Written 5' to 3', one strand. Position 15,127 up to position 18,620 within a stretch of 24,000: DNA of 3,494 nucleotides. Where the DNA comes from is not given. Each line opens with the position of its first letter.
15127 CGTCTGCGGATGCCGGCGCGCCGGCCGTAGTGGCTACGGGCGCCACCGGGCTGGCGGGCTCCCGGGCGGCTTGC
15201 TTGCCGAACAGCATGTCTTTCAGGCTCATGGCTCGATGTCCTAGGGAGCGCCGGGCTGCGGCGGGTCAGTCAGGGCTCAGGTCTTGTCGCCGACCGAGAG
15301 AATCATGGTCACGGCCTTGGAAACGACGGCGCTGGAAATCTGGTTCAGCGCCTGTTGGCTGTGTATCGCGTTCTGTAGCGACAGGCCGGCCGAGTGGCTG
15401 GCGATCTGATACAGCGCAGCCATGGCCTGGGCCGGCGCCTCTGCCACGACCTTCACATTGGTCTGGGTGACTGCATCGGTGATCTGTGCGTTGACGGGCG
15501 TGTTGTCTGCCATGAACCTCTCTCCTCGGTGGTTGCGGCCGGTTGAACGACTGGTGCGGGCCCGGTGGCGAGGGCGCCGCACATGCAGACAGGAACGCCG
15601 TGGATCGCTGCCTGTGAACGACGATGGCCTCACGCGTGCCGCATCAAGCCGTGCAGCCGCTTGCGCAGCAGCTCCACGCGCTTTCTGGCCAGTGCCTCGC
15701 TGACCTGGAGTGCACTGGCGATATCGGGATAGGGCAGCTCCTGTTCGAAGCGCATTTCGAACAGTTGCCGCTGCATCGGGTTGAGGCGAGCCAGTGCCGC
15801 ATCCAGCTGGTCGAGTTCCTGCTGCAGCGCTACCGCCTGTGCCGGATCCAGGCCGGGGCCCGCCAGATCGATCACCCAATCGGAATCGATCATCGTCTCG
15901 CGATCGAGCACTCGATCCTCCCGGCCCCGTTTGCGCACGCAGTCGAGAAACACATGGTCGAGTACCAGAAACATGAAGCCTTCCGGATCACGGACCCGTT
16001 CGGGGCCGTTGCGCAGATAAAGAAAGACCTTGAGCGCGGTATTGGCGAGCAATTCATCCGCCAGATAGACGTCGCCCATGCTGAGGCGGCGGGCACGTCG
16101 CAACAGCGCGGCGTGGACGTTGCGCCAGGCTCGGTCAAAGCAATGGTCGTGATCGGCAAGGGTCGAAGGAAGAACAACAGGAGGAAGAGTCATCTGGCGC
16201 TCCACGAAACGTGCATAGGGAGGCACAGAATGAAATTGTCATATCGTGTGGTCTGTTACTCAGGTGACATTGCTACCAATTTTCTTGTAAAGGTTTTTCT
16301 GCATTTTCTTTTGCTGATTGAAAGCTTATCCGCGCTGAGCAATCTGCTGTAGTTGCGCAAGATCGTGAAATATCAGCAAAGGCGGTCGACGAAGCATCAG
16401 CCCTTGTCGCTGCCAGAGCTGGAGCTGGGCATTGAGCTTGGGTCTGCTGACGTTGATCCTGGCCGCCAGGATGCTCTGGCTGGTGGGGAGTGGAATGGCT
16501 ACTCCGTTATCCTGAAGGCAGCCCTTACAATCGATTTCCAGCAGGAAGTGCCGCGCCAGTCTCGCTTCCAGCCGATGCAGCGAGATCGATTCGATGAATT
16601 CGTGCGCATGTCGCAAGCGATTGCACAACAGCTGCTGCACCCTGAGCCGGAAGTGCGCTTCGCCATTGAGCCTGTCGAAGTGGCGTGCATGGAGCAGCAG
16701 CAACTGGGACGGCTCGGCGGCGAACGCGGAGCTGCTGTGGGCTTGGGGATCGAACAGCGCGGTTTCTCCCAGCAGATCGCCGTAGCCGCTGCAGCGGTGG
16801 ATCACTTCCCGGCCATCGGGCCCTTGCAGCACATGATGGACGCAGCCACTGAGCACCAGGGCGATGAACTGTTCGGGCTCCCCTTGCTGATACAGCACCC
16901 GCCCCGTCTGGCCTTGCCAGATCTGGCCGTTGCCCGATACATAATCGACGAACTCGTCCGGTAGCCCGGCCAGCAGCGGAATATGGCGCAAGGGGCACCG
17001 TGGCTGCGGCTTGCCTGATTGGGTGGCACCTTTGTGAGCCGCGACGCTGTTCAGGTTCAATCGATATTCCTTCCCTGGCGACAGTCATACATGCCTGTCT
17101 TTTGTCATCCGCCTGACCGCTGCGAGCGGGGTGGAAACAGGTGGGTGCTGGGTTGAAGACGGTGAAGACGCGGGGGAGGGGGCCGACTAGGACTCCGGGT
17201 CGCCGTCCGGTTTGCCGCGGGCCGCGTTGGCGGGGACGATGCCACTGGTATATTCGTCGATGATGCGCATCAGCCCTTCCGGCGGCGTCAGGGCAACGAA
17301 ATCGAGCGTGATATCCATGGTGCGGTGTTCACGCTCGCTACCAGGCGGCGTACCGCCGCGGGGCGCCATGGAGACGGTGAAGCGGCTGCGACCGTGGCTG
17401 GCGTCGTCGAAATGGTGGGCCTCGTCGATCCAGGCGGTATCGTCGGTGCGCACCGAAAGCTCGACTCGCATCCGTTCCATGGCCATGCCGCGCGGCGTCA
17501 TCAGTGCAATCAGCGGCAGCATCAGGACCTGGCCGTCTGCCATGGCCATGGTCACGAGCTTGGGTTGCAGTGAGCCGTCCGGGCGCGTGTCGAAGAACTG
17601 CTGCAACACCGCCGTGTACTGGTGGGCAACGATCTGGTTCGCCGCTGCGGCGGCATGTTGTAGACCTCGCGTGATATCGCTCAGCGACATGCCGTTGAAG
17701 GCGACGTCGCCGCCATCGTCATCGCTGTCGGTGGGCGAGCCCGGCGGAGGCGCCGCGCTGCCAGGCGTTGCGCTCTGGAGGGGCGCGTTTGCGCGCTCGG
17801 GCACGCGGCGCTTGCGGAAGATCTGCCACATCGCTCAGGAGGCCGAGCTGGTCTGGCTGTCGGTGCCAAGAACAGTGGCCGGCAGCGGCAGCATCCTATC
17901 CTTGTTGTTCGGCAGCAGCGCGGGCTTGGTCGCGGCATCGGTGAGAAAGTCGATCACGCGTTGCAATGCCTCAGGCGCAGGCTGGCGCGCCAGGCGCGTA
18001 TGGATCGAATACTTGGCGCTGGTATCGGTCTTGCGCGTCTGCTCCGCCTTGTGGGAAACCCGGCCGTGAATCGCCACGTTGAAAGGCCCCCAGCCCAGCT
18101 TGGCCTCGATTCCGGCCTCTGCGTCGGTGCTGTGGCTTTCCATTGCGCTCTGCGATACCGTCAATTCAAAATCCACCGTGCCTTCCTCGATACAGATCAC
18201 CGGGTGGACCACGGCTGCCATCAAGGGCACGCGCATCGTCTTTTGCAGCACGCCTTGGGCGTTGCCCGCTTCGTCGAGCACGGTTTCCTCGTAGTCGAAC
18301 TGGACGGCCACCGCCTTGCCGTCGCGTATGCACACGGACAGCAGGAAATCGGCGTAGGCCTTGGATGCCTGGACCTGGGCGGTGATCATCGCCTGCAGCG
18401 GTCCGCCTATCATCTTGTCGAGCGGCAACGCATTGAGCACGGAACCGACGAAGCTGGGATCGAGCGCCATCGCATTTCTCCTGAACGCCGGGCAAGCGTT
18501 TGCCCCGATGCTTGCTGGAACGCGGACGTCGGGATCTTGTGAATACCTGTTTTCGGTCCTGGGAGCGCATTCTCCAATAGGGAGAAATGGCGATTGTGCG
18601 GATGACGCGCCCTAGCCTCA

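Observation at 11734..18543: Five identical-format promoter-like motifs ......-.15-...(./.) define a locus-wide regulon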

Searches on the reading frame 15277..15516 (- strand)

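Call 5: search_protein_families(library=pfam, proteins=[window:15277-15516:-], max_evalue=0.01)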
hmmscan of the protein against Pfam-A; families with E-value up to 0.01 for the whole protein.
window:15277-15516:- (79 aa): 1 family
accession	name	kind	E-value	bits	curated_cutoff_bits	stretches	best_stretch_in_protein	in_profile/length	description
PF11747.13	RebB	-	2.9e-26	91.8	24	1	12-77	1-66/68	Killing trait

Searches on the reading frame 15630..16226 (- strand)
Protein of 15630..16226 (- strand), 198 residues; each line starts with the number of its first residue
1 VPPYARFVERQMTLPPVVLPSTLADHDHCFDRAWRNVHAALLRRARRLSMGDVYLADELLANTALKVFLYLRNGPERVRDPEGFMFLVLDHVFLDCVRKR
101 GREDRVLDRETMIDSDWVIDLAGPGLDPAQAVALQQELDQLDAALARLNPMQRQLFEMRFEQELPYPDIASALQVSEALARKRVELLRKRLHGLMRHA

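Call 5: search_protein_families(library=pfam, proteins=[window:15630-16226:-], max_evalue=0.01)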
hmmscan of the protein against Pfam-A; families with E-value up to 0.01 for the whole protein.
window:15630-16226:- (198 aa): 4 families
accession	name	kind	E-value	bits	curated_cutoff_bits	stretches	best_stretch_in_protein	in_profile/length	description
PF08281.18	Sigma70_r4_2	-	1.6e-10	40.9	25.7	1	139-191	2-54/54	Sigma-70, region 4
PF04545.22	Sigma70_r4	-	1.1e-06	28.5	24.1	1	144-181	1-38/50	Sigma-70, region 4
PF07638.17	Sigma70_ECF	-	0.0021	18.4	21.1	1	130-195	118-183/185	ECF sigma factor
PF04542.20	Sigma70_r2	-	0.0051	17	24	1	37-102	5-70/71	Sigma-70 region 2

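Call 10: find_homologous_proteins(query=window:15630-16193:-)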
Query window:15630-16193:- (187 aa): 38 proteins with E <= 0.001 among 1869 candidates.
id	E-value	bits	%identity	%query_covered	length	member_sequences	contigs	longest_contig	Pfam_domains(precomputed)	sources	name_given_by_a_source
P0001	7.9e-118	409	100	100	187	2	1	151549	PF04545.23,PF08281.19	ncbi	-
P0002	3.6e-51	192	53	95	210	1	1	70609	PF07638.18,PF04542.21,PF08281.19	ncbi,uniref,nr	ncbi:RNA polymerase sigma factor [Chromobacterium alticapitis]|uniref:RNA polymerase subunit sigma-2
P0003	2.3e-50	189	54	95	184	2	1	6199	PF04545.23,PF08281.19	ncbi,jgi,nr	ncbi:MAG: hypothetical protein QOH33_318 [Paraburkholderia sp.]|jgi:RNA polymerase sigma-70 factor (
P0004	7.8e-49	184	57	83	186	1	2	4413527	PF04542.21,PF08281.19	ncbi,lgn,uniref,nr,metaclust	ncbi:RNA polymerase sigma factor [Paludibacterium yongneupense]|uniref:RNA polymerase sigma factor n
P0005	1.3e-48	183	57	87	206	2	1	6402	PF04545.23,PF08281.19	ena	-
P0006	2.2e-48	183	55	88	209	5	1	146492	PF04545.23,PF08281.19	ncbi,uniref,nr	ncbi:RNA polymerase sigma factor [Chromobacterium subtsugae]|uniref:RNA polymerase sigma factor n=1 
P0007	2.9e-48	182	55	88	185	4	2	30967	PF08281.19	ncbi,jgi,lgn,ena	jgi:RNA polymerase sigma factor (sigma-70 family)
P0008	1.0e-47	180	55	87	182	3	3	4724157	PF07638.18,PF04545.23,PF08281.19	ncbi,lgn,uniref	ncbi:RNA polymerase sigma factor [Chromobacterium phragmitis]|uniref:RNA polymerase sigma factor n=1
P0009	1.1e-46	177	54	87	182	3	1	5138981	PF07638.18,PF04545.23,PF08281.19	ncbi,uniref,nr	ncbi:RNA polymerase subunit sigma-24 [Chromobacterium sp. ATCC 53434]|uniref:RNA polymerase sigma fa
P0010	1.6e-46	177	55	90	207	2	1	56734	PF08281.19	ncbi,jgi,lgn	-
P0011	1.7e-46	177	51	94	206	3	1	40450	PF04545.23,PF08281.19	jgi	jgi:RNA polymerase sigma-70 factor (ECF subfamily)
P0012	1.9e-44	170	53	90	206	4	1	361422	PF04545.23,PF04542.21,PF08281.19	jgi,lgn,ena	-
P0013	6.5e-44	168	50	94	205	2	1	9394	PF04545.23,PF08281.19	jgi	jgi:RNA polymerase sigma-70 factor (ECF subfamily)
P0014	2.1e-43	166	53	87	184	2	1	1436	PF07638.18,PF08281.19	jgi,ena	-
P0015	3.7e-43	166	52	87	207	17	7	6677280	PF04545.23,PF04542.21,PF08281.19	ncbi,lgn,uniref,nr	ncbi:RNA polymerase sigma factor [Paraburkholderia kururiensis]|uniref:RNA polymerase sigma factor n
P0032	3.7e-37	146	48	88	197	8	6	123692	PF04545.23,PF08281.19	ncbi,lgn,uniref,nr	ncbi:RNA polymerase subunit sigma-70 [Pseudomonas sp. PIC25]|uniref:RNA polymerase sigma factor n=1 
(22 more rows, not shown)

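Call 22: find_related_loci(query=A1, collection=genome_contigs, flank=10000)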
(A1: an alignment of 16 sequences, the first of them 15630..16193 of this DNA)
Query A1 (187 aa) in genome_contigs; peptide patterns used: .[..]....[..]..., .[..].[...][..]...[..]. (x = any residue, [..] = any of these).
244 stretches matched a pattern; 120 encode a relative of the query (tblastn E <= 1e-3); the best 80 are kept; 80 distinct loci.
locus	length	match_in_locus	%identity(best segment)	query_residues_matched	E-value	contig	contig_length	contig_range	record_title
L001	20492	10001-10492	57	17-180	2e-57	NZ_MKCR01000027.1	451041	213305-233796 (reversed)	Chromobacterium amazonense strain DSM 26508 Camzn_DSM26508.33, whole genome shotgun sequence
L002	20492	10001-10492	56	17-180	1e-56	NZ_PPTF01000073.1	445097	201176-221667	Chromobacterium sinusclupearum strain MWU13-2610 NODE89length445011cov25.722645, whole genome shotgun sequence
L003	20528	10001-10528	53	3-180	8e-56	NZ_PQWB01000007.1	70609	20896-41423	Chromobacterium alticapitis strain MWU14-2602 NODE7length70513cov26.338846, whole genome shotgun sequence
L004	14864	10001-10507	54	19-187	1e-52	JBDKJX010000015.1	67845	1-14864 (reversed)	MAG: Pseudomonadota bacterium isolate gunnisonriver_2019_sw_WHONDRS-S19S_0062_A_bin.16 scaffold_0000087, whole genome sh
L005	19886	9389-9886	54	19-184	9e-52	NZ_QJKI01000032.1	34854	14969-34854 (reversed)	Rivihabitans pingtungensis strain DSM 29661 Ga0244579_132, whole genome shotgun sequence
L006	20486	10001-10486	52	19-180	4e-51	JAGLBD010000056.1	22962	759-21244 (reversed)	MAG: Pseudogulbenkiania sp. isolate bin3 NODE_1743_length_22962_cov_37.548348, whole genome shotgun sequence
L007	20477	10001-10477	53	16-174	4e-49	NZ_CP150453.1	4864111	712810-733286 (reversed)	Chromobacterium sp. CV08 chromosome, complete genome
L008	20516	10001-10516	51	6-180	4e-49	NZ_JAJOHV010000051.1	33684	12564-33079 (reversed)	Chromobacterium piscinae strain DSM 23278 contig_0000051, whole genome shotgun sequence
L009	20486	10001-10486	51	19-180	3e-49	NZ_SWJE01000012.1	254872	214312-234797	Trinickia terrae strain 7GSK02 scaffold12, whole genome shotgun sequence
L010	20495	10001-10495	52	16-180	5e-48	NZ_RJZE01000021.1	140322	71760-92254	Paraburkholderia kururiensis JCM 10599 = LMG 19447 strain KP23 C21, whole genome shotgun sequence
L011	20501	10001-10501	50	14-180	4e-48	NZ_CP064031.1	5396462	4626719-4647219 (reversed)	Dyella acidisoli strain 4MZ03 chromosome, complete genome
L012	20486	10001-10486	53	19-180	4e-48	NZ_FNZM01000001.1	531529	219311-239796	Paraburkholderia tropica strain LMG 22274, whole genome shotgun sequence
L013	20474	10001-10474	52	23-180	1e-47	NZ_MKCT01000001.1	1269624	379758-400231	Chromobacterium sphagni strain IIBBL 14B-1 Cmus_14B-1.1, whole genome shotgun sequence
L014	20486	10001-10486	52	19-180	7e-48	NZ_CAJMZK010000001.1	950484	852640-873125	Paraburkholderia sp. J67 1, whole genome shotgun sequence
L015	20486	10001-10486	55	19-180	1e-47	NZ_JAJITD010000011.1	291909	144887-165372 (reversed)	Paraburkholderia sejongensis strain MMS20-SJTR3 contig11, whole genome shotgun sequence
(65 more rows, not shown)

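Call 37: find_homologous_proteins(query=P0032, max_evalue=1e-20)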
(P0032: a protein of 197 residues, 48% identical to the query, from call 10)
Query P0032 (197 aa): 49 proteins with E <= 1e-20 among 1790 candidates.
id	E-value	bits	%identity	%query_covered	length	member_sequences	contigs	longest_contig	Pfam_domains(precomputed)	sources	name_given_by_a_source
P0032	5.9e-123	426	100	100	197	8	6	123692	PF04545.23,PF08281.19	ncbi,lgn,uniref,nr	ncbi:RNA polymerase subunit sigma-70 [Pseudomonas sp. PIC25]|uniref:RNA polymerase sigma factor n=1 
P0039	7.9e-71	256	67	96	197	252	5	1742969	PF07638.18,PF04545.23,PF08281.19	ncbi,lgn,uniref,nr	ncbi:RNA polymerase sigma factor [Pseudomonas aeruginosa]|uniref:RNA polymerase sigma factor n=1 Tax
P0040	1.1e-70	255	67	96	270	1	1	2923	PF07638.18,PF04545.23,PF13545.13,PF08281.19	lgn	-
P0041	1.1e-70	255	64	96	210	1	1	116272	PF04545.23,PF08281.19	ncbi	ncbi:UNVERIFIED_CONTAM: sigma-70 family RNA polymerase sigma factor [Pseudomonas aeruginosa]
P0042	1.1e-69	252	68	91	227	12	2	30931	PF07638.18,PF04545.23,PF08281.19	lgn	-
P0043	5.3e-63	230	67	84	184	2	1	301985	PF04545.23,PF08281.19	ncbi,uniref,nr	ncbi:RNA polymerase sigma factor [Pseudomonas mangiferae]|uniref:Sigma-70 family RNA polymerase sigm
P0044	8.0e-63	230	67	84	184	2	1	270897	PF04545.23,PF08281.19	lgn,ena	-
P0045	2.0e-62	228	64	91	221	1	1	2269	PF07638.18,PF04545.23,PF08281.19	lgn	-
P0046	4.4e-62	227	70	79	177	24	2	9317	PF04545.23,PF08281.19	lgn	-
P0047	2.6e-57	212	62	84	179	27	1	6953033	PF08281.19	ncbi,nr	ncbi:sigma-70 family RNA polymerase sigma factor [Pseudomonas chlororaphis subsp. aurantiaca]|nr:sig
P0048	4.2e-57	211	59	90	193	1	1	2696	PF04545.23,PF08281.19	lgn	-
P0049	7.9e-57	210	61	84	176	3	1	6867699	PF08281.19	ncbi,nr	ncbi:DNA-directed RNA polymerase specialized sigma subunit, sigma24-like [Pseudomonas chlororaphis s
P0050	2.1e-56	209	60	84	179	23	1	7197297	PF08281.19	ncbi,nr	ncbi:RNA polymerase subunit sigma-70 [Pseudomonas chlororaphis]|nr:RNA polymerase subunit sigma-70 [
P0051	3.8e-56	208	62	84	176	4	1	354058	PF08281.19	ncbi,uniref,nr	ncbi:RNA polymerase sigma factor [Pseudomonas chlororaphis]|uniref:RNA polymerase subunit sigma-70 n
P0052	5.3e-56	208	59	90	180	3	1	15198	PF07638.18,PF04545.23,PF08281.19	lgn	-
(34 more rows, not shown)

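Call 38: find_encoding_contigs(protein=P0039, flank=10000, max_places=3)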
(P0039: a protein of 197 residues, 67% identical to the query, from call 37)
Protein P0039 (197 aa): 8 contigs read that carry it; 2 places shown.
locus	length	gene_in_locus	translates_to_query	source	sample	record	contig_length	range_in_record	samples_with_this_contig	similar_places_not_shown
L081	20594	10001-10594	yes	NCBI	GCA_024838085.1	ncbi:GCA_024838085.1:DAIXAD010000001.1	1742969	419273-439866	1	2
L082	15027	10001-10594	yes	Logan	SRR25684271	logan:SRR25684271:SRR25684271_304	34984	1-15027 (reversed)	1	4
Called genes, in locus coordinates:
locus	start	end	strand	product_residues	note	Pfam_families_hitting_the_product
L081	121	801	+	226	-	PF00072:Response_reg, PF00486:Trans_reg_C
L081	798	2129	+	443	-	PF21085:CusS (weak), PF00672:HAMP, PF26769:HAMP_PhoQ, PF00512:HisKA, PF02518:HATPase_c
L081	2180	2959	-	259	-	PF01061:ABC2_membrane, PF12698:ABC2_membrane_3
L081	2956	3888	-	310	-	PF00005:ABC_tran, PF13304:AAA_21 (weak)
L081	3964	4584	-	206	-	PF02798:GST_N, PF13417:GST_N_3, PF13409:GST_N_2, PF00043:GST_C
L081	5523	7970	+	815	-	PF02771:Acyl-CoA_dh_N, PF02770:Acyl-CoA_dh_M, PF00441:Acyl-CoA_dh_1, PF09317:ACDH_C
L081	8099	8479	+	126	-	-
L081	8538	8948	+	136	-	PF28053:PA2817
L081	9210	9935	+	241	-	PF00027:cNMP_binding, PF13545:HTH_Crp_2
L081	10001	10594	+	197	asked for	PF07638:Sigma70_ECF (weak), PF08281:Sigma70_r4_2, PF04545:Sigma70_r4 (weak)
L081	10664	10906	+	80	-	PF11747:RebB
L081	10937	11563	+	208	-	-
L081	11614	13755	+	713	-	-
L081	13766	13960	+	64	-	-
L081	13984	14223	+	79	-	-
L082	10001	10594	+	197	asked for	PF07638:Sigma70_ECF (weak), PF08281:Sigma70_r4_2, PF04545:Sigma70_r4 (weak)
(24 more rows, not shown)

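Call 49: search_protein_families(library=ncbifam, proteins=[window:15630-16193:-], max_evalue=0.01)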
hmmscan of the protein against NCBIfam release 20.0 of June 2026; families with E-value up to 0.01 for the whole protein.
window:15630-16193:- (187 aa): 37 families (the best 25 are shown)
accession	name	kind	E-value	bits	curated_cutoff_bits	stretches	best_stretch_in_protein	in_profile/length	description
TIGR02937.1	sigma70-ECF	superfamily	5.6e-12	45.6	42.9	1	28-181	12-162/165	sigma-70 family RNA polymerase sigma factor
TIGR02984.1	Sig-70_plancto1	subfamily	2.3e-09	37.1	183.75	1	82-173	76-177/189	RNA polymerase sigma-70 factor, Planctomycetaceae-specific subfamily 1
TIGR02983.1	SigE-fam_strep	subfamily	5.1e-09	36.2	141.55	1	17-180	6-154/162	SigE family RNA polymerase sigma factor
NF009166.1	PRK12513.1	equivalog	1.3e-08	34.8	206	1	40-180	44-182/193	RNA polymerase sigma factor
NF058625.1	sigma_PG0214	equivalog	1.7e-08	34.3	130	1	19-179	6-156/170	GFO_1088 family ECF-type sigma factor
NF008894.0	PRK11924.3-1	equivalog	2.9e-08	34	258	1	27-177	31-174/188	RNA polymerase sigma factor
TIGR02950.1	SigM_subfam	subfamily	2.9e-08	33.7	147.95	1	40-181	22-155/159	RNA polymerase sigma factor, SigM family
TIGR02989.1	Sig-70_gvs1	subfamily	6.4e-08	32.7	124.55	1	23-181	7-155/158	RNA polymerase sigma-70 factor, Rhodopirellula/Verrucomicrobium family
NF010500.0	PRK13919.1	subfamily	7.2e-08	32.8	226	1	16-166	22-165/186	putative RNA polymerase sigma E protein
NF009179.0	PRK12527.1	equivalog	1.1e-07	32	162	1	39-173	16-142/159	RNA polymerase sigma factor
TIGR02952.1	Sig70_famx2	equivalog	1.4e-07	31.6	206.45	1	37-166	30-152/170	ECF subfamily RNA polymerase sigma factor, BldN family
NF041727.1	ECF_sigma_FecI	equivalog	3.8e-07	30.2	260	1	27-171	20-155/169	ferric citrate uptake sigma factor FecI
NF007213.0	PRK09635.1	equivalog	4.1e-07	29.5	317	1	17-178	5-160/290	RNA polymerase sigma factor SigI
NF007226.0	PRK09644.1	equivalog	4.4e-07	30.1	199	1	41-185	24-158/166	RNA polymerase sigma factor SigM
NF009172.0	PRK12519.1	subfamily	6e-07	29.2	222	1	73-173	83-182/194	RNA polymerase sigma factor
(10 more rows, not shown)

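Call 57: list_cluster_members(proteins=[P0001])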
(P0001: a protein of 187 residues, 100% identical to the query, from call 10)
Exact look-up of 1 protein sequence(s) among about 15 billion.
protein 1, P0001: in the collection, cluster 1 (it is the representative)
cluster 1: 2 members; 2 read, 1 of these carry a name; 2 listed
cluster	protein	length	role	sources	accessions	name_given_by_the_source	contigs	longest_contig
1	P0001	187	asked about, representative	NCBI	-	-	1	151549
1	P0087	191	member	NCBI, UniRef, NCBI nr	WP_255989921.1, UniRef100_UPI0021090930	RNA polymerase sigma factor [Chitinolyticbacter albus] | RNA polymerase sigma factor n=1 Tax=Chitinolyticbacter albus TaxID=2961951 ...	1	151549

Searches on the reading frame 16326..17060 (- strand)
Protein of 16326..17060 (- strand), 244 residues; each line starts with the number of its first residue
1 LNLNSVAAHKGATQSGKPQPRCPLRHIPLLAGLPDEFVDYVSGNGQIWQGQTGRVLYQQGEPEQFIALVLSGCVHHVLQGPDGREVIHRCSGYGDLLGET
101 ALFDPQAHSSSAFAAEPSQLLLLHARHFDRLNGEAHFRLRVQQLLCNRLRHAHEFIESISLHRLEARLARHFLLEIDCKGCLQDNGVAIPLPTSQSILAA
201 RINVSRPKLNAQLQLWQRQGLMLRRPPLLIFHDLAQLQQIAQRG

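Call 5: search_protein_families(library=pfam, proteins=[window:16326-17060:-], max_evalue=0.01)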
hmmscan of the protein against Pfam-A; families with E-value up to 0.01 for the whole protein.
window:16326-17060:- (244 aa): 2 families
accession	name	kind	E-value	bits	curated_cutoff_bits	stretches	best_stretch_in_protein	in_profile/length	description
PF00027.35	cNMP_binding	-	6.8e-15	55.3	27.5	1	52-131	6-85/89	Cyclic nucleotide-binding domain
PF13545.12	HTH_Crp_2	-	1e-08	35.5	27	1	167-240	2-70/70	Crp-like helix-turn-helix domain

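Call 49: search_protein_families(library=ncbifam, proteins=[window:16326-17060:-], max_evalue=0.01)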
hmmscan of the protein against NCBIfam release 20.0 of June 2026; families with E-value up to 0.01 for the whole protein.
window:16326-17060:- (244 aa): 8 families
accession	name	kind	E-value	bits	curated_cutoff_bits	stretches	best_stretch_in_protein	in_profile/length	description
NF041163.2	encap_f2b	equivalog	9.5e-08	31.6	400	1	24-147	73-199/450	family 2B encapsulin nanocompartment shell protein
NF006901.0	PRK09392.1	equivalog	3.4e-07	29.8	211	1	24-241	9-221/236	transcriptional activator FtrB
NF008732.0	PRK11753.1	equivalog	1.2e-05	24.9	266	1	55-171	33-151/214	cAMP-activated global transcriptional regulator CRP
NF058543.1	ActPatMycb56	equivalog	9.3e-05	21.4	460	1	48-121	22-94/317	acetyltransferase Pat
TIGR03896.1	cyc_nuc_ocin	subfamily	0.00078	18.9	161.05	1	23-127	138-243/317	bacteriocin-type transport-associated protein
NF052518.1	TransRegLdrP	equivalog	0.0014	18.7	300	1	55-185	9-133/195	transcriptional regulator LdrP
NF008365.0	PRK11161.1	subfamily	0.0014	18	228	1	51-170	53-172/250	fumarate/nitrate reduction transcriptional regulator Fnr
NF010499.0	PRK13918.1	equivalog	0.0037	16.8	274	1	53-223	20-183/205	CRP/FNR family transcriptional regulator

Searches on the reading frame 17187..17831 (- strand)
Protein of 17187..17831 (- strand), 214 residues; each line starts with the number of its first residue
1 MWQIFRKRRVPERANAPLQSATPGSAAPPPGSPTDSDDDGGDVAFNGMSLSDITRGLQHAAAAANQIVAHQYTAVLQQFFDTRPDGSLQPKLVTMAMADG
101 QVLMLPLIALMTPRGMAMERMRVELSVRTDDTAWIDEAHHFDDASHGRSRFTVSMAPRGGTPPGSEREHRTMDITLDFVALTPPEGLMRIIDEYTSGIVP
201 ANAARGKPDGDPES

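Call 5: search_protein_families(library=pfam, proteins=[window:17187-17831:-], max_evalue=0.01)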
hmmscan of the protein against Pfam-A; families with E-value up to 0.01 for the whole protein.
window:17187-17831:- (214 aa): 1 family
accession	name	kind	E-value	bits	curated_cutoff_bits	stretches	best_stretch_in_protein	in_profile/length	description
PF11655.13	DUF2589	-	6.1e-12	46.6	23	1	50-195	2-152/154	Protein of unknown function (DUF2589)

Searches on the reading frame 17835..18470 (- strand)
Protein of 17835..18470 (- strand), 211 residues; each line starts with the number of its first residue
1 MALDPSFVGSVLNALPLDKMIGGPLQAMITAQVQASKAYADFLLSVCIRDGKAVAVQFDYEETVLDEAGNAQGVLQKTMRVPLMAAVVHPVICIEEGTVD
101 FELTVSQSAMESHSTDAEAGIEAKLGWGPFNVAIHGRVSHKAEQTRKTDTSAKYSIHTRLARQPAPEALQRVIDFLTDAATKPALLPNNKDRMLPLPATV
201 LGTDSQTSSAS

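Call 5: search_protein_families(library=pfam, proteins=[window:17835-18470:-], max_evalue=0.01)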
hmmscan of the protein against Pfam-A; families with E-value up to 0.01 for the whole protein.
window:17835-18470:- (211 aa): 1 family
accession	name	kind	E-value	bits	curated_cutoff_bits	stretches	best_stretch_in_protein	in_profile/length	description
PF11655.13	DUF2589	-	1.2e-22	81.3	23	1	16-177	1-152/154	Protein of unknown function (DUF2589)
